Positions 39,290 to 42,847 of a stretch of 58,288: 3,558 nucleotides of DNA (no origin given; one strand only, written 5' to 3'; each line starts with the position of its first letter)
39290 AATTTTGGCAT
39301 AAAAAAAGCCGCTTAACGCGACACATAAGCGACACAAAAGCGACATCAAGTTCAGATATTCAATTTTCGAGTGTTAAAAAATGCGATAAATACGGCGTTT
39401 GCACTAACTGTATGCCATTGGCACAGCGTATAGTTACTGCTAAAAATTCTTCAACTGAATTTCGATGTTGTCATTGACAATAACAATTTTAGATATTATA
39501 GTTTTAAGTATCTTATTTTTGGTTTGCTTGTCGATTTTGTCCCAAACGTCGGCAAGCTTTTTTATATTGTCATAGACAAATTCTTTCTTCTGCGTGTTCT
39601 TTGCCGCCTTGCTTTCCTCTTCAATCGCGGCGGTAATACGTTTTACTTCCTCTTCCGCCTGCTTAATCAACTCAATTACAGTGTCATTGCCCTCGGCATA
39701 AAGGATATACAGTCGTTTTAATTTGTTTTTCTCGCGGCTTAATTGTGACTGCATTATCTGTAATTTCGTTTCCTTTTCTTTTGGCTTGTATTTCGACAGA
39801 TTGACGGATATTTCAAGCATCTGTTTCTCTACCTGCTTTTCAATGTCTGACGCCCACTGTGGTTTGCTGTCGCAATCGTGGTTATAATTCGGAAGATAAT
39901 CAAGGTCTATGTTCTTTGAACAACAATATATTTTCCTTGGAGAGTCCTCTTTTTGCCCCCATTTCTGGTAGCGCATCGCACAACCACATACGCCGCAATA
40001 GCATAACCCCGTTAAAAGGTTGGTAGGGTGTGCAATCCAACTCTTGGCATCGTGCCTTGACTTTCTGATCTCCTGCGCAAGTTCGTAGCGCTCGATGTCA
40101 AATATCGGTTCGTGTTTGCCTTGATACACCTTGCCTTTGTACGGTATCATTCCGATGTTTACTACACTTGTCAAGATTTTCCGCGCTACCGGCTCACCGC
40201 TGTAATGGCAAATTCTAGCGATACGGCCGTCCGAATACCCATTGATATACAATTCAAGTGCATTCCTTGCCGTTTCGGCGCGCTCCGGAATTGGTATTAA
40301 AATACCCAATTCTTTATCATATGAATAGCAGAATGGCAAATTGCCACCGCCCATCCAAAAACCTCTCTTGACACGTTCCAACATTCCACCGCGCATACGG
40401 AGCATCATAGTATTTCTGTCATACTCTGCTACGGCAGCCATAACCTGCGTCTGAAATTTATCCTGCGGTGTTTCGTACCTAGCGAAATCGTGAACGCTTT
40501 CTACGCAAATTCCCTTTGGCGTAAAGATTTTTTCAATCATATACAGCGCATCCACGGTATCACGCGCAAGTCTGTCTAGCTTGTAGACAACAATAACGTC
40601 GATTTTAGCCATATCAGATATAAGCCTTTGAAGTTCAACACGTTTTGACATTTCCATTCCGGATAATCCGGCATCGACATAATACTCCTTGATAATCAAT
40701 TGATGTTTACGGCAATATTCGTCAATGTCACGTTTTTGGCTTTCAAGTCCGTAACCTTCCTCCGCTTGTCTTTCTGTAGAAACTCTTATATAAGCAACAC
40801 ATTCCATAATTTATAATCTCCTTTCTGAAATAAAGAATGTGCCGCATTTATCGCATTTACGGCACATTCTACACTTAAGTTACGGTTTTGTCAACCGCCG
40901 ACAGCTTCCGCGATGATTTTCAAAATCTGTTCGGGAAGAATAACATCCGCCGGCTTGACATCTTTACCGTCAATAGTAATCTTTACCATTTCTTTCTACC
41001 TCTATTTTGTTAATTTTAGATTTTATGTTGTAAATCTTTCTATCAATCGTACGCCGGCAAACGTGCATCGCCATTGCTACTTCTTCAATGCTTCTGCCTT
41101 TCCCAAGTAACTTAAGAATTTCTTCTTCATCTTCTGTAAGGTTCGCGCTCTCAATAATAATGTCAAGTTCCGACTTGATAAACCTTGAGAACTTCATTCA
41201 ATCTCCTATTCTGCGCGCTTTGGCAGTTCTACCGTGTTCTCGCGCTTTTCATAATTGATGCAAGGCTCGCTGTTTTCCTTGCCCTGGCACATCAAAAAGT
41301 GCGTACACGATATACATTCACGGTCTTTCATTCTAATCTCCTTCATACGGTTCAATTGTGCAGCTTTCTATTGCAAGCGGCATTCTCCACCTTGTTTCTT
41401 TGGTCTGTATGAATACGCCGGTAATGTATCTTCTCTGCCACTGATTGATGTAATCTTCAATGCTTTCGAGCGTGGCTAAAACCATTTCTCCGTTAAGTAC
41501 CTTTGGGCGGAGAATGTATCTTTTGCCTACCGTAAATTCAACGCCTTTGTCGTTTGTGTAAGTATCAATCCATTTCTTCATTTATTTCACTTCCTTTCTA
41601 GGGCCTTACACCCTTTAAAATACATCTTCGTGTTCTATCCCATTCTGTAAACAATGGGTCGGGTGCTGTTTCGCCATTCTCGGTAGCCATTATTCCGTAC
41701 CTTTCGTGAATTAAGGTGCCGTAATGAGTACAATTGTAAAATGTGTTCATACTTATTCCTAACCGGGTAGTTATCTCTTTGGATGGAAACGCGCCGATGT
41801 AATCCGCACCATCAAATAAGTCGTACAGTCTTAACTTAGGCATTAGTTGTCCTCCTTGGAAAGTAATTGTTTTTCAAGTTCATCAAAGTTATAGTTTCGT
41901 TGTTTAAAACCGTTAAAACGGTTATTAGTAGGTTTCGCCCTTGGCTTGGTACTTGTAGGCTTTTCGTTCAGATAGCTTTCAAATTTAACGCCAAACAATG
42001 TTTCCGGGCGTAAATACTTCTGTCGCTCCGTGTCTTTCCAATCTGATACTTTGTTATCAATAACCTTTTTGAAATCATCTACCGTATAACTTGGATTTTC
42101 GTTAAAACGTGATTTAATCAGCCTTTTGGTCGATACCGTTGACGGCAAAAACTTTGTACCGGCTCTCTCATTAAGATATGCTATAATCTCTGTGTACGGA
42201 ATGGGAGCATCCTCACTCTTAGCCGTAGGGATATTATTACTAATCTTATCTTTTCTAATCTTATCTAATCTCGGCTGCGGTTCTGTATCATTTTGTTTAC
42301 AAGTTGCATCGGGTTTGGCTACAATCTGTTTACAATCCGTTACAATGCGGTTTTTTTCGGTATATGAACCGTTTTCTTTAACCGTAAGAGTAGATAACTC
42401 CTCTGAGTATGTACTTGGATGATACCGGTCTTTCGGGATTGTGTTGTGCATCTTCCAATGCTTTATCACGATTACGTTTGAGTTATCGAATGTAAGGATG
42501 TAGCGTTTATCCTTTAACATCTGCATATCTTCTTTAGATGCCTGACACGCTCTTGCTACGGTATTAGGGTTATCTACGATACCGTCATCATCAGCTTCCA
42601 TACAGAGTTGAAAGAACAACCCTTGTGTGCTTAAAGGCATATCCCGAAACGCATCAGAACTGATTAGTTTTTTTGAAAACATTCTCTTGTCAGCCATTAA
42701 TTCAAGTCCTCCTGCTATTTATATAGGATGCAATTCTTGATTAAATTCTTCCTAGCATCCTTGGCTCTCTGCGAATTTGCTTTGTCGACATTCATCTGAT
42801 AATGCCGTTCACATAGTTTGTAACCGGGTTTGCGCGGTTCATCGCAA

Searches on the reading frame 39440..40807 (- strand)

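Call 12: search_protein_families(library=phrogs, max_evalue=0.001, proteins=[window:39440-40807:-])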
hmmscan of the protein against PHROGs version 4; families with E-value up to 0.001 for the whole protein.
window:39440-40807:- (455 aa): 2 families
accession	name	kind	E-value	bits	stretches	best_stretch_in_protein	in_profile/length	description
phrog_95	-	integration and excision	5.6e-96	323.6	1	1-450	88-562/651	integrase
phrog_125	-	DNA, RNA and nucleotide metabolism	4.7e-35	122.3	1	1-211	20-200/254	DNA invertase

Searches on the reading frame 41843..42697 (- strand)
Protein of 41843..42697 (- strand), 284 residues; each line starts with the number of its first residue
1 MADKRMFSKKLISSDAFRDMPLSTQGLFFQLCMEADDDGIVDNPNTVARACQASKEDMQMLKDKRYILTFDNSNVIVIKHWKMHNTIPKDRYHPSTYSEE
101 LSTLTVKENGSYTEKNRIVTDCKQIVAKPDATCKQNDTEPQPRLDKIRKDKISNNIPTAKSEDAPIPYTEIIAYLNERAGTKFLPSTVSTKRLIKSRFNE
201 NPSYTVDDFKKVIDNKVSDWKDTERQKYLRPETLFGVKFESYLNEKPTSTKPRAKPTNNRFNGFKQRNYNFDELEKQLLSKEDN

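Call 12: search_protein_families(library=phrogs, max_evalue=0.001, proteins=[window:41843-42697:-])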
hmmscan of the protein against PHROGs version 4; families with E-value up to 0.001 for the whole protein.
window:41843-42697:- (284 aa): 9 families
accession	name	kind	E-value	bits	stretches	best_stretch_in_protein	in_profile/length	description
phrog_1163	-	unknown function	2.4e-61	208.8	1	1-258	8-263/273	-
phrog_8489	-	DNA, RNA and nucleotide metabolism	2.7e-54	186.3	1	1-230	1-225/296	DnaD-like helicase loader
phrog_5708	-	DNA, RNA and nucleotide metabolism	1.3e-50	173.9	1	1-200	1-183/263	DnaD-like helicase loader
phrog_428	-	DNA, RNA and nucleotide metabolism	6.3e-36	125.5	1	61-266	151-333/455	replication initiation protein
phrog_20981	-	unknown function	1.7e-19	71.6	1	143-273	146-279/293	-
phrog_10469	-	DNA, RNA and nucleotide metabolism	2.6e-16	60.8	1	1-215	1-236/305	DnaD-like helicase loader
phrog_1701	-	DNA, RNA and nucleotide metabolism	6.9e-11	43.5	1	87-265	144-322/323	DnaD-like helicase loader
phrog_22793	-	unknown function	8.7e-10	39.5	1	170-257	61-146/177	-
phrog_20827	-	unknown function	1.5e-05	25.8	1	170-246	87-162/252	-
